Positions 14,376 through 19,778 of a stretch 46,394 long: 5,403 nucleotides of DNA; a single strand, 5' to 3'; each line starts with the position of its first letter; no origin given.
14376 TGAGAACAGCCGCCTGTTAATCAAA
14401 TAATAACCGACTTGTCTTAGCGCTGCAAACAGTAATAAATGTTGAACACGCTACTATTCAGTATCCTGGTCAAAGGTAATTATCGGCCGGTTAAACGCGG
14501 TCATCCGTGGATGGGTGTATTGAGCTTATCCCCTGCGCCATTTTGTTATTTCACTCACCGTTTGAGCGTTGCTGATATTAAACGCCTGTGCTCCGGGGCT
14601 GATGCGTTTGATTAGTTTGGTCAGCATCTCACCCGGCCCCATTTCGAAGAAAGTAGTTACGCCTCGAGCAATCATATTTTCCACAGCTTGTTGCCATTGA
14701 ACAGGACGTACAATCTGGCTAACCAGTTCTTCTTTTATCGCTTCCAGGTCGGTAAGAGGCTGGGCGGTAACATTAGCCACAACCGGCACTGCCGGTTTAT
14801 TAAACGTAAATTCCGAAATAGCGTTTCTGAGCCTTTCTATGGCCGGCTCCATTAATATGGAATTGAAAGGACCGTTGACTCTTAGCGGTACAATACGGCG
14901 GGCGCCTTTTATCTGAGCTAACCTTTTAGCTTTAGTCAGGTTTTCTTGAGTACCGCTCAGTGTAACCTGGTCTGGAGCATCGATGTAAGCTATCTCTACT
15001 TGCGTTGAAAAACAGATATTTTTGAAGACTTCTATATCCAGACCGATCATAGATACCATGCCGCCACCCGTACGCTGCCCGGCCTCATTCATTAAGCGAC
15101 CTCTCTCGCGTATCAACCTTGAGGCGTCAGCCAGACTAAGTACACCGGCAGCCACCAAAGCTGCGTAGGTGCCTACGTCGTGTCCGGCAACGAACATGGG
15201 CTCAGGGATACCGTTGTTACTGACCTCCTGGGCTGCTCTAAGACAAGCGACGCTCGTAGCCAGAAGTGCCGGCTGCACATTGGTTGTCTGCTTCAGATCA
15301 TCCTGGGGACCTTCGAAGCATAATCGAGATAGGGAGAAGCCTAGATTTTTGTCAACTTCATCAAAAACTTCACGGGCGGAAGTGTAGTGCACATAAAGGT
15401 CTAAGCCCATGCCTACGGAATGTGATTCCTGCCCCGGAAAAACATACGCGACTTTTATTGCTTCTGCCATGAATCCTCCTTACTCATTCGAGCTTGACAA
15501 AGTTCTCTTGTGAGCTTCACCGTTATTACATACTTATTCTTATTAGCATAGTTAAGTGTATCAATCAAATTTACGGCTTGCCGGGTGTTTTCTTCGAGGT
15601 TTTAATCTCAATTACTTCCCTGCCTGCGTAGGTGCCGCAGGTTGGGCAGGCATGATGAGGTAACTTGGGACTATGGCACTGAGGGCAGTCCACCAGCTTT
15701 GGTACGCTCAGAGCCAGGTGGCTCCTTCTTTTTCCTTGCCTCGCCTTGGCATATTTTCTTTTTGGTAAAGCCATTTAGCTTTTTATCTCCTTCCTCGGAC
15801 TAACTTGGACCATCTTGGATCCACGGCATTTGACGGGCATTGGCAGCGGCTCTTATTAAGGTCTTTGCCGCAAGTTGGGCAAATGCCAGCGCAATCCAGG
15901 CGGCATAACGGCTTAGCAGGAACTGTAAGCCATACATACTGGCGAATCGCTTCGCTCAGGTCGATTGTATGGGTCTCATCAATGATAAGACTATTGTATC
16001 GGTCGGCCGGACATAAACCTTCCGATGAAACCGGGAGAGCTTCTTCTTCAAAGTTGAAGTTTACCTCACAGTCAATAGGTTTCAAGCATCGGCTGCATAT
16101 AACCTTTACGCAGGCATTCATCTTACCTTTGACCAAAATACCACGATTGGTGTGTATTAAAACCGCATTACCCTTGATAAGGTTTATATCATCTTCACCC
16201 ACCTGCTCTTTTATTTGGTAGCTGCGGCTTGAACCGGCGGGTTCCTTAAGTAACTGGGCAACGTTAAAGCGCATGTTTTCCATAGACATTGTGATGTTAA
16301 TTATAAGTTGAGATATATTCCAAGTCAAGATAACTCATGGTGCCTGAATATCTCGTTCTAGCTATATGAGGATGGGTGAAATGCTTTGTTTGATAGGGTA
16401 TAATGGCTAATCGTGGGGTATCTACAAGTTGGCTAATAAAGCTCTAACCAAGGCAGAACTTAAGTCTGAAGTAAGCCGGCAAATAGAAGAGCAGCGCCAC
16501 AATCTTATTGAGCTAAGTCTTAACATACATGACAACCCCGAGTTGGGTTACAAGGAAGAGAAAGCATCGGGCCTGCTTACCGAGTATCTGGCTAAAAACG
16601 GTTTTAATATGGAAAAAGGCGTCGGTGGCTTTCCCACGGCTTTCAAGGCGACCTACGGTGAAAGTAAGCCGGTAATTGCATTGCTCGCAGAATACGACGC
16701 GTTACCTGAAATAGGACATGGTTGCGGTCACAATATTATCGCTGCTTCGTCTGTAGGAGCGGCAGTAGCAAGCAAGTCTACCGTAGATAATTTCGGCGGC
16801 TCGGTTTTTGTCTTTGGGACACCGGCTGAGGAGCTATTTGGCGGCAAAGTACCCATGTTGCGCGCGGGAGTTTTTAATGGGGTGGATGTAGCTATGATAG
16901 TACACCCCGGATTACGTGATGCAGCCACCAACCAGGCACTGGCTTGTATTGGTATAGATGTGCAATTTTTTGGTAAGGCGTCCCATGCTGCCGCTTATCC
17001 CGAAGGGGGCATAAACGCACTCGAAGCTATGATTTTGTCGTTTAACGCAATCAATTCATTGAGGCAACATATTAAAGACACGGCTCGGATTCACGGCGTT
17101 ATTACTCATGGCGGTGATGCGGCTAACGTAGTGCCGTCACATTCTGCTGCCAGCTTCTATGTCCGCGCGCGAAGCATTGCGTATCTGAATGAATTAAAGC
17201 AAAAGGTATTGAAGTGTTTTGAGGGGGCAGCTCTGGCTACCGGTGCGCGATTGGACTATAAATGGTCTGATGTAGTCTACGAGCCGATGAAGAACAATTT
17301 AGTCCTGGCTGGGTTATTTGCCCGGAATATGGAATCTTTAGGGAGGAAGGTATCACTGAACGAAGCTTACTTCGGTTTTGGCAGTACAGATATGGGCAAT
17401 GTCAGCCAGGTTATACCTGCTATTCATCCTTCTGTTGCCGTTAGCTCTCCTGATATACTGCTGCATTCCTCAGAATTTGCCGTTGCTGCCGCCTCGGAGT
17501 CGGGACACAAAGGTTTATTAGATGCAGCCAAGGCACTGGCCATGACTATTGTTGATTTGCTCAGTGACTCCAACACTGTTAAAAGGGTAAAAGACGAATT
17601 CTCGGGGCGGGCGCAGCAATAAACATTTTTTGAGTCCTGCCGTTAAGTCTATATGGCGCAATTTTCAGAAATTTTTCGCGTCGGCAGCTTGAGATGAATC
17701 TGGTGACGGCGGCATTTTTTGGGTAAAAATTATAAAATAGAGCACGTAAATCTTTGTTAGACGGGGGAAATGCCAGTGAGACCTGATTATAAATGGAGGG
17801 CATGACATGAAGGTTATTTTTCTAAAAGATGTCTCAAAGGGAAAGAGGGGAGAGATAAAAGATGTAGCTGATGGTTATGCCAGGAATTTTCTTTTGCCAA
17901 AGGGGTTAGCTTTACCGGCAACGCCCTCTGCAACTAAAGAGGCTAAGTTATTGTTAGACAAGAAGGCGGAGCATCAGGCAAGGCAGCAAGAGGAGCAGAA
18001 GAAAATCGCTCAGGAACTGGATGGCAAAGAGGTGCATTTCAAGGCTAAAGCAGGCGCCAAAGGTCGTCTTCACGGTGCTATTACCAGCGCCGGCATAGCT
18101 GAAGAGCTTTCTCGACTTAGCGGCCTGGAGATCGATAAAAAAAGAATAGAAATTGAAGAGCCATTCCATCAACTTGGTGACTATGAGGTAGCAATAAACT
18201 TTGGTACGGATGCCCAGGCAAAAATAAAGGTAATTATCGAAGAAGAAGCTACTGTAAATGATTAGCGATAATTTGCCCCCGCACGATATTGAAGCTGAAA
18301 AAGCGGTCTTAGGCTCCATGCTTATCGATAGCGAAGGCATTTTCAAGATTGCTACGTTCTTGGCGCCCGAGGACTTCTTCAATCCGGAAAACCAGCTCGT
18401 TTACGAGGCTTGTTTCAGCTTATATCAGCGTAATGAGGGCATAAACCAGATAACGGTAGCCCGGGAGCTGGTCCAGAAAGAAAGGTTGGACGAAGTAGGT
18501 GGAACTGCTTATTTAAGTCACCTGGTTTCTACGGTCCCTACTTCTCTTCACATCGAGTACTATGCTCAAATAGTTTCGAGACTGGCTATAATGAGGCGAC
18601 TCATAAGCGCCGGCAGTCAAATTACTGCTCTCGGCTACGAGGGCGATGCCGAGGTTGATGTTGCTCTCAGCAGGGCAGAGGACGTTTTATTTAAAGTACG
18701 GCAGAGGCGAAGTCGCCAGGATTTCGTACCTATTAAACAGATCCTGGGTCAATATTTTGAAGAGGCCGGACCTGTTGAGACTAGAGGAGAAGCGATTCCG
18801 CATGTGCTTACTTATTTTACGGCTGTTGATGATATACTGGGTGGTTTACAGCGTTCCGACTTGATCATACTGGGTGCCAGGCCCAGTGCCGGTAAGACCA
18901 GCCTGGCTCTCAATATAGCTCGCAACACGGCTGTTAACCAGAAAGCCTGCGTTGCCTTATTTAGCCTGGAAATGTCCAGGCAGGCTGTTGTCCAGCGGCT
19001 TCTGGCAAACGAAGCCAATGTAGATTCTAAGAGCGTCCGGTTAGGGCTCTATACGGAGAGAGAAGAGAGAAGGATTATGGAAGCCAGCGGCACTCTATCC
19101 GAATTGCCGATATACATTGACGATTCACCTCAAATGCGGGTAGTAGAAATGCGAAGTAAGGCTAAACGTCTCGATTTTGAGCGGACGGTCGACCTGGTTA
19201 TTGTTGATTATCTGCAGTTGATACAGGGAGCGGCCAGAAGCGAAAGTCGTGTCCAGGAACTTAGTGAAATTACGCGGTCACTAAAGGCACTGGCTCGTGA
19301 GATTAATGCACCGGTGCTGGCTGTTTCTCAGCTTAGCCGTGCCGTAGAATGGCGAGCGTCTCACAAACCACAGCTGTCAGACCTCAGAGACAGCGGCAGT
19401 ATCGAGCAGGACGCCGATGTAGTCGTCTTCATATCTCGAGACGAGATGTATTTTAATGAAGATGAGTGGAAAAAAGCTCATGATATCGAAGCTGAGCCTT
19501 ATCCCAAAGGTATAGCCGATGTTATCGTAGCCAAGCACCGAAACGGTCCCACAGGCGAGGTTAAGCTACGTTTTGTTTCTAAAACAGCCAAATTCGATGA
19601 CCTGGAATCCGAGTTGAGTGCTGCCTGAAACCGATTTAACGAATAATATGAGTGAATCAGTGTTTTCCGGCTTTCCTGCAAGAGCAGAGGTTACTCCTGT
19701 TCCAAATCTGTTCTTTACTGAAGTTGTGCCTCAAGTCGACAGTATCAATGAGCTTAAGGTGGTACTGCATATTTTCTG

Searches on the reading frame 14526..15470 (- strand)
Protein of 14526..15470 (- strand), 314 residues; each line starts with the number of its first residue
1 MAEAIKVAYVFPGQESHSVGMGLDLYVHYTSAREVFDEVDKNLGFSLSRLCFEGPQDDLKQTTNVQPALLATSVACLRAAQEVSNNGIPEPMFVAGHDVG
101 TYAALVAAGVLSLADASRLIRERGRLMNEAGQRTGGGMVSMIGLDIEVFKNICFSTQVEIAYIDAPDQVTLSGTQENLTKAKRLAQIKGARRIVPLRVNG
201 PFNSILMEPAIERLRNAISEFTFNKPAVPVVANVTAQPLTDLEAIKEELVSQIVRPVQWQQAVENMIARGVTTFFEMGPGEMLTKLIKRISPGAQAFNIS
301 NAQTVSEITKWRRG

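Call 9: search_protein_families(library=pfam, proteins=[window:14526-15470:-], max_evalue=0.001)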
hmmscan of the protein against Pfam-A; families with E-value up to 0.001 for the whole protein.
window:14526-15470:- (314 aa): 1 family
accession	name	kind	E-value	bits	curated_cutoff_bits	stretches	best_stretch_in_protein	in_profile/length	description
PF00698.26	Acyl_transf_1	-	6.8e-35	121.5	32.7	1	9-305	2-291/319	Acyl transferase domain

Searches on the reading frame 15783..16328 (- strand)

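Call 9: search_protein_families(library=pfam, proteins=[window:15783-16328:-], max_evalue=0.001)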
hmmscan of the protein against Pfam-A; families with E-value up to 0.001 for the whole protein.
window:15783-16328:- (181 aa): 1 family
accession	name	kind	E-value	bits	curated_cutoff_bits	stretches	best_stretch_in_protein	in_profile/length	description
PF02620.22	YceD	-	1.1e-25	90.4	33.2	1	66-176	1-115/119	Large ribosomal RNA subunit accumulation protein YceD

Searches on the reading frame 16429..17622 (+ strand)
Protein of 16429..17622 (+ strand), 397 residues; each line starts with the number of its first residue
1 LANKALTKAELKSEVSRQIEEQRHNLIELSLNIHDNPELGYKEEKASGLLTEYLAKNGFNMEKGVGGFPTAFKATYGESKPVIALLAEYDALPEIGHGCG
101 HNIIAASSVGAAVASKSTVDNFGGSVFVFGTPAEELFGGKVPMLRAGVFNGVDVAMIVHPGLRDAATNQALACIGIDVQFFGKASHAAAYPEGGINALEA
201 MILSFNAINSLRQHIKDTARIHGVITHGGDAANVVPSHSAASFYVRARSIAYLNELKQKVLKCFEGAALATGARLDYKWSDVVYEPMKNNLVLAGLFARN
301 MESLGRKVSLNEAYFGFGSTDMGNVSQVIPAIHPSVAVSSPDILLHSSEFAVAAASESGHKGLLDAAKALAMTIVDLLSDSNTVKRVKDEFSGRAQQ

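Call 9: search_protein_families(library=pfam, proteins=[window:16429-17622:+], max_evalue=0.001)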
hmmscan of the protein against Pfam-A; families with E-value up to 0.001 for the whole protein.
window:16429-17622:+ (397 aa): 2 families
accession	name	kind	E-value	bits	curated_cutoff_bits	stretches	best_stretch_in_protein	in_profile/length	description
PF07687.19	M20_dimer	-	7.7e-09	35.9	21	1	175-265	8-100/107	Peptidase dimerisation domain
PF01546.33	Peptidase_M20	-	1.3e-06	28.9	24.6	1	87-332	4-171/206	Peptidase family M20/M25/M40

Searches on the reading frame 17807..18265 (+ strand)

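Call 9: search_protein_families(library=pfam, proteins=[window:17807-18265:+], max_evalue=0.001)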
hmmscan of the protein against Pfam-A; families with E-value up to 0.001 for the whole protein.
window:17807-18265:+ (152 aa): 2 families
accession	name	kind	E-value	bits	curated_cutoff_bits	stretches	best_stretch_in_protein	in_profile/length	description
PF03948.19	Ribosomal_L9_C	-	4.7e-22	78.7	23.2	1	62-145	1-85/86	Ribosomal protein L9, C-terminal domain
PF01281.25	Ribosomal_L9_N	-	4.3e-21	74.6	20.7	1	1-45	1-46/47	Ribosomal protein L9, N-terminal domain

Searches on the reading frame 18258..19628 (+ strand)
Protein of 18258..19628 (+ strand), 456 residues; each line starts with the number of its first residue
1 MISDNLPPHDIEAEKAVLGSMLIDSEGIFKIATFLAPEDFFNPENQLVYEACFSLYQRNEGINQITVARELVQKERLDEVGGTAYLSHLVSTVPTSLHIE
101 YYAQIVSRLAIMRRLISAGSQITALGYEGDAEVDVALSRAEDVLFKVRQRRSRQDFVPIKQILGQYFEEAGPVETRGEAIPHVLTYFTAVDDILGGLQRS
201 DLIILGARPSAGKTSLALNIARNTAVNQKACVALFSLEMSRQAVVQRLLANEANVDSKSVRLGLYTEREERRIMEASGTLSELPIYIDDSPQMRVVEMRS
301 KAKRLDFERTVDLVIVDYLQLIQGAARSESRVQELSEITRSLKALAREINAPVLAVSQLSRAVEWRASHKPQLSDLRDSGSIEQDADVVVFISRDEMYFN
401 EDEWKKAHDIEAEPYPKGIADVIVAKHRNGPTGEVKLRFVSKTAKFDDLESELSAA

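Call 9: search_protein_families(library=pfam, proteins=[window:18258-19628:+], max_evalue=0.001)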
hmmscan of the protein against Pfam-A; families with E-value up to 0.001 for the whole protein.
window:18258-19628:+ (456 aa): 3 families
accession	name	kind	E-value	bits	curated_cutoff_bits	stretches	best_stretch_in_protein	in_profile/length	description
PF03796.21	DnaB_C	-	2e-96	322.7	27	1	184-448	3-255/255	DnaB-like helicase C terminal domain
PF00772.26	DnaB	-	1.1e-31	109.4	23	1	7-107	2-102/103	DnaB-like helicase N terminal domain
PF13481.12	AAA_25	-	1.5e-12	48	27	1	188-360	20-191/195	AAA domain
